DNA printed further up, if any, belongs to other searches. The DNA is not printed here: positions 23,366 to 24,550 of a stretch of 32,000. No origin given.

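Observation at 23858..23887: PEP-mutase-like domain carries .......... instead of the diagnostic EDKxxxxxNS loop, a hybrid of mutase scaffold and lyase-type K-R-C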

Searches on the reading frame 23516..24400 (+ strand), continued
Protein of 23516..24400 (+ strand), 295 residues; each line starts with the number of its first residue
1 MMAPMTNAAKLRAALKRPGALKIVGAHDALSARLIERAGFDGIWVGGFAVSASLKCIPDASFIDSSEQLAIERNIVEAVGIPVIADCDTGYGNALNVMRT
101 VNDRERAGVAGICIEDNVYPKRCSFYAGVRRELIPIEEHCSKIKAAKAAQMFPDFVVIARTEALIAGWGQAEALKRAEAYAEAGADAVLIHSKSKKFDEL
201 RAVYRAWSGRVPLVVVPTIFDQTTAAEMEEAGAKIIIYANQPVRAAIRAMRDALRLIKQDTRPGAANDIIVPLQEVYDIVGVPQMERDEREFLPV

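Call 27: find_encoding_contigs(protein=P0062, flank=10000, max_places=1)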
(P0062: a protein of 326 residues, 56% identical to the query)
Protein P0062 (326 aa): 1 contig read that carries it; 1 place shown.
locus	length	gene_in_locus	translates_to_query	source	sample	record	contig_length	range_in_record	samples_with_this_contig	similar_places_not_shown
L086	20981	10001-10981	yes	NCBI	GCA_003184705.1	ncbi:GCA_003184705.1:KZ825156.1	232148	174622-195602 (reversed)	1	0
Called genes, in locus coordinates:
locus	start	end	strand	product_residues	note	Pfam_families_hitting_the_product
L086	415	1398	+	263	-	PF04479:RTA1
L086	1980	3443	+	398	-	PF00172:Zn_clus, PF11951:Fungal_trans_2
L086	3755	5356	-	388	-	PF01565:FAD_binding_4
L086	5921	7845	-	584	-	PF00083:Sugar_tr, PF06609:TRI12, PF07690:MFS_1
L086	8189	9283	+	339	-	-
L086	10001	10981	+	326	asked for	PF13714:PEP_mutase, PF00463:ICL (faint)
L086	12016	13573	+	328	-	PF08240:ADH_N, PF00107:ADH_zinc_N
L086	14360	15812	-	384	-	PF20684:Fung_rhodopsin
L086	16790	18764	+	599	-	PF00172:Zn_clus, PF11951:Fungal_trans_2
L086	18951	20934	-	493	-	PF07690:MFS_1, PF06779:MFS_4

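Call 28: find_encoding_contigs(protein=P0085, flank=8000, max_places=1)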
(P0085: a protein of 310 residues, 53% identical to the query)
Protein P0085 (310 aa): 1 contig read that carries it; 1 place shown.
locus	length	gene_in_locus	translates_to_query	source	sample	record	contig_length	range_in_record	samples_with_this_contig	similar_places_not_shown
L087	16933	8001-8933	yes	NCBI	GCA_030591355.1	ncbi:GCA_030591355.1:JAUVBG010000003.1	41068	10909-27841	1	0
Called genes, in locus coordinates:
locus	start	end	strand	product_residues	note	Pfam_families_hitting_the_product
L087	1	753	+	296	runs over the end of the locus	-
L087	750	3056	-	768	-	PF01344:Kelch_1 (faint), PF03370:CBM_21, PF24681:Kelch_KLHDC2_KLHL20_DRC7 (weak), PF07646:Kelch_2 (faint), PF03372:Exo_endo_phos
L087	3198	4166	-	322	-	PF01040:UbiA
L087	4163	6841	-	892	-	PF01326:PPDK_N, PF27448:Rph_4th, PF00391:PEP-utilizers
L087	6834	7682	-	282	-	-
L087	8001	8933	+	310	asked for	PF13714:PEP_mutase, PF00463:ICL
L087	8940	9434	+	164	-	PF02776:TPP_enzyme_N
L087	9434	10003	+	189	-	PF02775:TPP_enzyme_C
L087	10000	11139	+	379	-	PF00266:Aminotran_5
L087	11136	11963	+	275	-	PF01209:Ubie_methyltran, PF05175:MTS (weak), PF13489:Methyltransf_23, PF08241:Methyltransf_11, PF08242:Methyltransf_12, PF13649:Methyltransf_25, PF13847:Methyltransf_31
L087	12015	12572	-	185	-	PF14446:Prok-RING_1 (weak)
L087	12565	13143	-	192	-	PF13238:AAA_18 (weak), PF13671:AAA_33 (weak), PF00406:ADK, PF13207:AAA_17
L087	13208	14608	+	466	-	PF01663:Phosphodiest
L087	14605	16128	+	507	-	PF01694:Rhomboid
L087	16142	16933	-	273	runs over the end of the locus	PF03437:BtpA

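Call 29: find_encoding_contigs(protein=P0070, flank=8000, max_places=1)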
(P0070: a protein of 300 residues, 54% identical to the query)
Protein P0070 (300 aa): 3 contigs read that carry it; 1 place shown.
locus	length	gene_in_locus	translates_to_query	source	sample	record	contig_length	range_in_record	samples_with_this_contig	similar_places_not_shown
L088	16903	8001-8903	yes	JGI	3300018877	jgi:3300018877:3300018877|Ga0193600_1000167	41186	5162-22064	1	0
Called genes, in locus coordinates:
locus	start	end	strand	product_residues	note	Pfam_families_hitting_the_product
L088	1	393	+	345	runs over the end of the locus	PF27840:ScmC (faint)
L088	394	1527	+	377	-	PF27840:ScmC (weak)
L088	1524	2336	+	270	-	PF01261:AP_endonuc_2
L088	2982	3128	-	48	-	-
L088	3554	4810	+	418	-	PF00330:Aconitase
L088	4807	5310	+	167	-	PF06434:Aconitase_2_N (weak), PF00694:Aconitase_C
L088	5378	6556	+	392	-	PF00682:HMGL-like, PF22617:HCS_D2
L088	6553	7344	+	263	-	-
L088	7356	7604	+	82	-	PF05402:PqqD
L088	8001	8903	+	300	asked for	PF13714:PEP_mutase, PF00463:ICL (faint)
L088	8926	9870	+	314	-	PF07678:TED_complement (faint), PF13243:SQHop_cyclase_C (weak), PF13249:SQHop_cyclase_N (faint), PF00432:Prenyltrans (weak), PF13243:SQHop_cyclase_C (weak)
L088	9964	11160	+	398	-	PF05977:MFS_3, PF07690:MFS_1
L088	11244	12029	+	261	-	PF05175:MTS (weak), PF13489:Methyltransf_23, PF01209:Ubie_methyltran, PF06325:PrmA (weak), PF13847:Methyltransf_31, PF08241:Methyltransf_11, PF08242:Methyltransf_12, PF13649:Methyltransf_25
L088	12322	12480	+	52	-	-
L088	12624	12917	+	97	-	PF04545:Sigma70_r4, PF01381:HTH_3 (weak)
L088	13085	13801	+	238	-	PF03824:NicO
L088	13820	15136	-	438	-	PF01381:HTH_3, PF12844:HTH_19, PF13560:HTH_31, PF13181:TPR_8 (faint), PF13174:TPR_6 (faint), PF13424:TPR_12, PF17874:TPR_MalT (weak), PF13424:TPR_12, +8 more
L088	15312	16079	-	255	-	PF01925:TauE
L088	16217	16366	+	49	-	-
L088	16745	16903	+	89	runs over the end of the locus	PF12652:CotJB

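Call 30: search_protein_representatives(protein=window:23516-24400:+)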
Query: 295 residues. Proteins with E-value up to 0.001 (for the whole library): 9447; up to 1e-10: 5070; up to 1e-30: 1055. The best 150 are listed.
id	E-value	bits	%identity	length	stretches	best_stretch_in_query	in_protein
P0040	2.5e-107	375.0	62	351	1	7-293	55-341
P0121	2.0e-95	336.0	53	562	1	9-294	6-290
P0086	5.0e-93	328.1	58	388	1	12-283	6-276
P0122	7.9e-91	320.9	56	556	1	7-294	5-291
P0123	5.1e-89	315.0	53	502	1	6-294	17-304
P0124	2.9e-85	302.6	51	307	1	8-294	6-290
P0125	4.0e-85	302.2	52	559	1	9-294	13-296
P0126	1.5e-83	297.0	51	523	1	15-293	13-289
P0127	2.8e-83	296.1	51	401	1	2-293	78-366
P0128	6.5e-78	278.5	49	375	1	8-293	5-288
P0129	3.4e-76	272.9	47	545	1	9-294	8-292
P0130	3.9e-75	269.4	49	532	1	9-292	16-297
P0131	4.6e-75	269.2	48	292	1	13-287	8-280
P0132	4.9e-75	269.1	48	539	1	10-293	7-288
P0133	6.7e-75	268.7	58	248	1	73-293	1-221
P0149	5.8e-70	252.5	47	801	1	6-287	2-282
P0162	6.9e-66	239.1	46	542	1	11-294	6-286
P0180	4.5e-62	226.6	46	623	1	19-287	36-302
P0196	2.7e-59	217.5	40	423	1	11-285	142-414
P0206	2.3e-58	214.4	44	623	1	12-285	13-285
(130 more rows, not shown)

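Call 39: find_related_loci(query=A1, collection=metagenome_contigs, flank=10000)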
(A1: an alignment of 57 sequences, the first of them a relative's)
Query A1 (499 aa) in metagenome_contigs; peptide patterns used: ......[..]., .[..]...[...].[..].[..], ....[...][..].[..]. (x = any residue, [..] = any of these).
600 stretches matched a pattern (row limit reached: there are more); 559 encode a relative of the query (tblastn E <= 1e-3); the best 80 are kept; 80 distinct loci.
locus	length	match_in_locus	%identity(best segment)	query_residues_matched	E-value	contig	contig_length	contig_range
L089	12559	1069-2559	59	6-499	0e+0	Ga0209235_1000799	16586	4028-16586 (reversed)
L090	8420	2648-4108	62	8-495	0e+0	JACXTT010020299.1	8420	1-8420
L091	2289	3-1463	60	11-495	0e+0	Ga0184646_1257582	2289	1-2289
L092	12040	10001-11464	61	7-495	0e+0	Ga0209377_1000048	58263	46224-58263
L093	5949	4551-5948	64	9-475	0e+0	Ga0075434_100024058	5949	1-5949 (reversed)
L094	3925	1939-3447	57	8-499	0e+0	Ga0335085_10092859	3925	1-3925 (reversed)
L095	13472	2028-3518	57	6-499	3e-180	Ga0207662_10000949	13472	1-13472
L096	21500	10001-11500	56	7-498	2e-179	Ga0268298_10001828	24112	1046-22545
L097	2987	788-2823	54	7-495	0e+0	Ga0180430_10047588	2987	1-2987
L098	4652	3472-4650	62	5-396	3e-168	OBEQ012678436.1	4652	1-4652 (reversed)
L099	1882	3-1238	57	88-499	3e-158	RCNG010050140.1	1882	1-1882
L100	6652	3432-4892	44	7-496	5e-133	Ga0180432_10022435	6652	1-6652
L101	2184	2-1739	54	115-495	2e-141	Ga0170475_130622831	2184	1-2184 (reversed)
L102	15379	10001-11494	44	3-499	2e-125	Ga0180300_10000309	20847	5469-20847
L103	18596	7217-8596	42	22-485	6e-117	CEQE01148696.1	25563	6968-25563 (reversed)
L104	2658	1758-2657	60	7-305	7e-119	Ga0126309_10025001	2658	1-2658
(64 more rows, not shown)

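Call 59: search_protein_families(library=pfam, proteins=[P0149, P0180, P0206, P0162, P0196, P0129, P0121, P0122, P0125, P0126], max_evalue=0.00001)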
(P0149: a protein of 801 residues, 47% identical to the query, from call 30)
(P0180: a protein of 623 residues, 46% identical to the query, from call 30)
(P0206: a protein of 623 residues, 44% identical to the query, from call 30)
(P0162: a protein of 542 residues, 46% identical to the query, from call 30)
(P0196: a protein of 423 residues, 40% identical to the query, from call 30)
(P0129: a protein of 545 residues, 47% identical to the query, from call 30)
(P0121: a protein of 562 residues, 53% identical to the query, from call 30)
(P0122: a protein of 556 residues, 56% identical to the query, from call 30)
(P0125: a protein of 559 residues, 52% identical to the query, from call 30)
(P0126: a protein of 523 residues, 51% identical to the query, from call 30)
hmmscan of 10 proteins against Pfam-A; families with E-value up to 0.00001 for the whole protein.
P0149 (801 aa): 3 families
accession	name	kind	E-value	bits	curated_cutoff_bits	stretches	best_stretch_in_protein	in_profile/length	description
PF00501.34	AMP-binding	-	9e-66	222.7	29.9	1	308-656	6-384/384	AMP-binding enzyme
PF13714.12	PEP_mutase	-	3.3e-52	177.9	31.5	1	7-252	1-239/240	Phosphoenolpyruvate phosphomutase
PF13193.12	AMP-binding_C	-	4e-14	53.7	24.5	1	706-783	1-76/76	AMP-binding enzyme C-terminal domain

P0180 (623 aa): 2 families
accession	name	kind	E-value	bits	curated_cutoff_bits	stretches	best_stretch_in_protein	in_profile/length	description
PF00501.34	AMP-binding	-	7.1e-49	167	29.9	1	328-576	6-277/384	AMP-binding enzyme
PF13714.12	PEP_mutase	-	8.8e-47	160.1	31.5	1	48-272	22-239/240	Phosphoenolpyruvate phosphomutase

P0206 (623 aa): 4 families
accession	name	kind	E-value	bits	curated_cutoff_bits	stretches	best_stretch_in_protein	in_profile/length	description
PF13714.12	PEP_mutase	-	2.9e-56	191.2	31.5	1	12-256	1-237/240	Phosphoenolpyruvate phosphomutase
PF02826.25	2-Hacid_dh_C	-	2.7e-35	121.8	25.1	1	435-578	30-177/178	D-isomer specific 2-hydroxyacid dehydrogenase, NAD binding domain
PF00389.36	2-Hacid_dh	-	2.1e-25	89.4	24.6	1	307-606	1-129/134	D-isomer specific 2-hydroxyacid dehydrogenase, catalytic domain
PF00463.27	ICL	-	1.9e-08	33.7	26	1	80-163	149-234/526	Isocitrate lyase family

P0162 (542 aa): 2 families
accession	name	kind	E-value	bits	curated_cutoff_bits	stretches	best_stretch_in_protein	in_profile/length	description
PF13714.12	PEP_mutase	-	9.1e-55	186.3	31.5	1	6-246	1-236/240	Phosphoenolpyruvate phosphomutase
PF12804.13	NTP_transf_3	-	1.5e-14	54.9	27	1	292-428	1-145/160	MobA-like NTP transferase domain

P0196 (423 aa): 2 families
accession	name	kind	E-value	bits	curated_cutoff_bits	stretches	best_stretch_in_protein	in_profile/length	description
PF13714.12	PEP_mutase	-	1.4e-56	192.2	31.5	1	143-384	2-237/240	Phosphoenolpyruvate phosphomutase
PF01467.32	CTP_transf_like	-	7.6e-16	59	21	1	15-132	7-114/133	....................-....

P0129 (545 aa): 2 families
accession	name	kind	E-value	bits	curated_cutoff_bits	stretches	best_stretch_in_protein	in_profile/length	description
PF13714.12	PEP_mutase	-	8e-59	199.6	31.5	1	11-255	2-239/240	Phosphoenolpyruvate phosphomutase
PF00463.27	ICL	-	7.7e-09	35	26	1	79-162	150-234/526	Isocitrate lyase family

P0121 (562 aa): 3 families
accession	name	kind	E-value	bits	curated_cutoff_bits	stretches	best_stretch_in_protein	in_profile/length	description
PF13714.12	PEP_mutase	-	3.6e-63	213.8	31.5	1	8-251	1-237/240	Phosphoenolpyruvate phosphomutase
PF12804.13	NTP_transf_3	-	1.3e-08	35.6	27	1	316-416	14-120/160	MobA-like NTP transferase domain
PF00463.27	ICL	-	1.5e-06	27.5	26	1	77-161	150-235/526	Isocitrate lyase family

P0122 (556 aa): 2 families
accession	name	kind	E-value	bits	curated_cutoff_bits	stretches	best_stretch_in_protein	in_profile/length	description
PF13714.12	PEP_mutase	-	5.3e-56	190.3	31.5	1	9-254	1-239/240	Phosphoenolpyruvate phosphomutase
PF12804.13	NTP_transf_3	-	1.3e-15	58.3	27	1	299-416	1-121/160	MobA-like NTP transferase domain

P0125 (559 aa): 4 families
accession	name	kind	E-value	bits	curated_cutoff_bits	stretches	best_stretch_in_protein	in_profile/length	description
PF13714.12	PEP_mutase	-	3.2e-62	210.7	31.5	1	16-257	2-237/240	Phosphoenolpyruvate phosphomutase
PF12804.13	NTP_transf_3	-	3e-16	60.5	27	1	304-417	1-113/160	MobA-like NTP transferase domain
PF00483.29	NTP_transferase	-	1.4e-07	31.8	21.2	1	303-363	1-62/245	Nucleotidyl transferase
PF00463.27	ICL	-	8.7e-07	28.2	26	1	85-167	151-235/526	Isocitrate lyase family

P0126 (523 aa): 3 families
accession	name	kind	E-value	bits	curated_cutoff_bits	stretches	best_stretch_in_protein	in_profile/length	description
PF13714.12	PEP_mutase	-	6.4e-56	190.1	31.5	1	14-253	8-239/240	Phosphoenolpyruvate phosphomutase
PF12804.13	NTP_transf_3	-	2.4e-15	57.5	27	1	296-411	1-120/160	MobA-like NTP transferase domain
PF00463.27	ICL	-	4.7e-06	25.8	26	0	76-160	150-235/526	Isocitrate lyase family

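Call 63: find_encoding_contigs(protein=P0043, flank=8000, max_places=1)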
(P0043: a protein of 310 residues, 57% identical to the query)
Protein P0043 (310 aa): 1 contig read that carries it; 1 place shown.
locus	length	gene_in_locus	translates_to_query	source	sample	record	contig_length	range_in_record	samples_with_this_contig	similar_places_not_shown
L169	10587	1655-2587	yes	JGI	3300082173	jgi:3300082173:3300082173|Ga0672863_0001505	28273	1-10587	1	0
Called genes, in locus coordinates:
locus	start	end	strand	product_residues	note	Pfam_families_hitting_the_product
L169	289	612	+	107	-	-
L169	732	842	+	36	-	-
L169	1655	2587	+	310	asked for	PF13714:PEP_mutase, PF00463:ICL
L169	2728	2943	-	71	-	-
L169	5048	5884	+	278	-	PF13520:AA_permease_2, PF00324:AA_permease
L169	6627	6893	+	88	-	-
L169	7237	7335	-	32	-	-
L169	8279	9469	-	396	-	PF01237:Oxysterol_BP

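Call 64: find_encoding_contigs(protein=P0075, flank=8000, max_places=1)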
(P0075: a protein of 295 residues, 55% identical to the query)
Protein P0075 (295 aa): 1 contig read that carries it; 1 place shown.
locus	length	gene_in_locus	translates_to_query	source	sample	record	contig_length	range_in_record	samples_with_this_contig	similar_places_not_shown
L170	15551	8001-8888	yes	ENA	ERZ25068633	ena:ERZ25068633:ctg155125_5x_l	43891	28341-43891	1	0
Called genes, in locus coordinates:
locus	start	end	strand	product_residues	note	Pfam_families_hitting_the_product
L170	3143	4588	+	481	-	PF01523:PmbA_TldD_1st, PF19290:PmbA_TldD_2nd, PF19289:PmbA_TldD_3rd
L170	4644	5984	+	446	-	PF01523:PmbA_TldD_1st (weak), PF19290:PmbA_TldD_2nd, PF19289:PmbA_TldD_3rd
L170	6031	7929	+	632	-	PF00929:RNase_T, PF16473:Rv2179c-like (faint), PF01541:GIY-YIG, PF27096:UvrC_M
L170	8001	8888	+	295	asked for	PF13714:PEP_mutase, PF00463:ICL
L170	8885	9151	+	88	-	PF12804:NTP_transf_3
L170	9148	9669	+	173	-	-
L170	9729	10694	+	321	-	PF07678:TED_complement (faint), PF13243:SQHop_cyclase_C (faint), PF13249:SQHop_cyclase_N (faint)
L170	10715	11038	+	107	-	PF00355:Rieske, PF13806:Rieske_2, PF22543:Rieske_4 (weak)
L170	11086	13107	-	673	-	PF00873:ACR_tran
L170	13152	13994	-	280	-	PF00873:ACR_tran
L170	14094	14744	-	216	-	PF00873:ACR_tran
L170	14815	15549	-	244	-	?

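Call 65: find_encoding_contigs(protein=P0066, flank=8000, max_places=1)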
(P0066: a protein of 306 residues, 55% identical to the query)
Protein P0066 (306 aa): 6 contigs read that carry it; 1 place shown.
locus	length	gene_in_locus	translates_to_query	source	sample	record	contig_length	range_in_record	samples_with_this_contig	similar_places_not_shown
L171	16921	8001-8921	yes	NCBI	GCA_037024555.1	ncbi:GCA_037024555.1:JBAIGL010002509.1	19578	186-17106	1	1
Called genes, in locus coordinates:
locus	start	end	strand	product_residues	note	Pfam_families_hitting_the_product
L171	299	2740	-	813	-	PF02743:dCache_1, PF00672:HAMP, PF01590:GAF, PF13185:GAF_2, PF13492:GAF_3 (weak), PF00512:HisKA, PF02518:HATPase_c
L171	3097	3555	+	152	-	PF00582:Usp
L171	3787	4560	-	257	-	PF00106:adh_short, PF08659:KR, PF23441:SDR (weak), PF13561:adh_short_C2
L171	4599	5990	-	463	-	PF00120:Gln-synt_C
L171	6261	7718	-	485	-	PF00171:Aldedh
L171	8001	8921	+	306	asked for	PF13714:PEP_mutase, PF00463:ICL (faint)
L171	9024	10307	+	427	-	PF02776:TPP_enzyme_N, PF02775:TPP_enzyme_C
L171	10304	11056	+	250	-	PF00483:NTP_transferase, PF01128:IspD (weak), PF12804:NTP_transf_3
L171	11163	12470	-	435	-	PF01895:PhoU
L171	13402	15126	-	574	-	PF00528:BPD_transp_1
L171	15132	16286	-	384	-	PF00005:ABC_tran, PF13304:AAA_21 (weak), PF17912:OB_MalK (weak)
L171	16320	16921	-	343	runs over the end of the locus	PF01547:SBP_bac_1, PF13416:SBP_bac_8, PF13343:SBP_bac_6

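Call 66: predict_structure(alignment_id=A2)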
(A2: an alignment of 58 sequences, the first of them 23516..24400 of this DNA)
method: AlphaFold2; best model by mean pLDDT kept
length: 295 residues; sequences in the alignment: 58
mean_pLDDT: 94.8   pTM: 0.92
mean pLDDT of the five models: 94.8, 94.8, 94.4, 92.8, 92.3
residues with pLDDT >= 90: 257; 70-90: 32; 50-70: 6; < 50: 0
segments of 3 or more residues with pLDDT < 50: none
pLDDT, mean of each block of 10 residues (from residue 1): 87 98 98 98 94 87 90 98 94 96 98 95 73 95 99 98 95 99 99 94 97 96 97 97 96 96 93 97 97 92
secondary structure, 60 per line:
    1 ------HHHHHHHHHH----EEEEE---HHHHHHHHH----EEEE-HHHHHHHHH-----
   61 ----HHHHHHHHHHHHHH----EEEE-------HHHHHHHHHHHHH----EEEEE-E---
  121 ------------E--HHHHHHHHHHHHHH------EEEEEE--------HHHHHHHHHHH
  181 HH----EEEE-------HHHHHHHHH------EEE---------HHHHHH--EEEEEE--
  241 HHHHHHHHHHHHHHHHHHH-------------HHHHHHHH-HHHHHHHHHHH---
elements in order: H7-16 E21-25 H29-37 E42-45 H47-55 H65-78 E83-86 H94-106 E111-115 H136-149 E156-161 H170-182 E187-190 H198-206 E213-215 H225-230 E233-238 H241-259 H273-280 H282-292
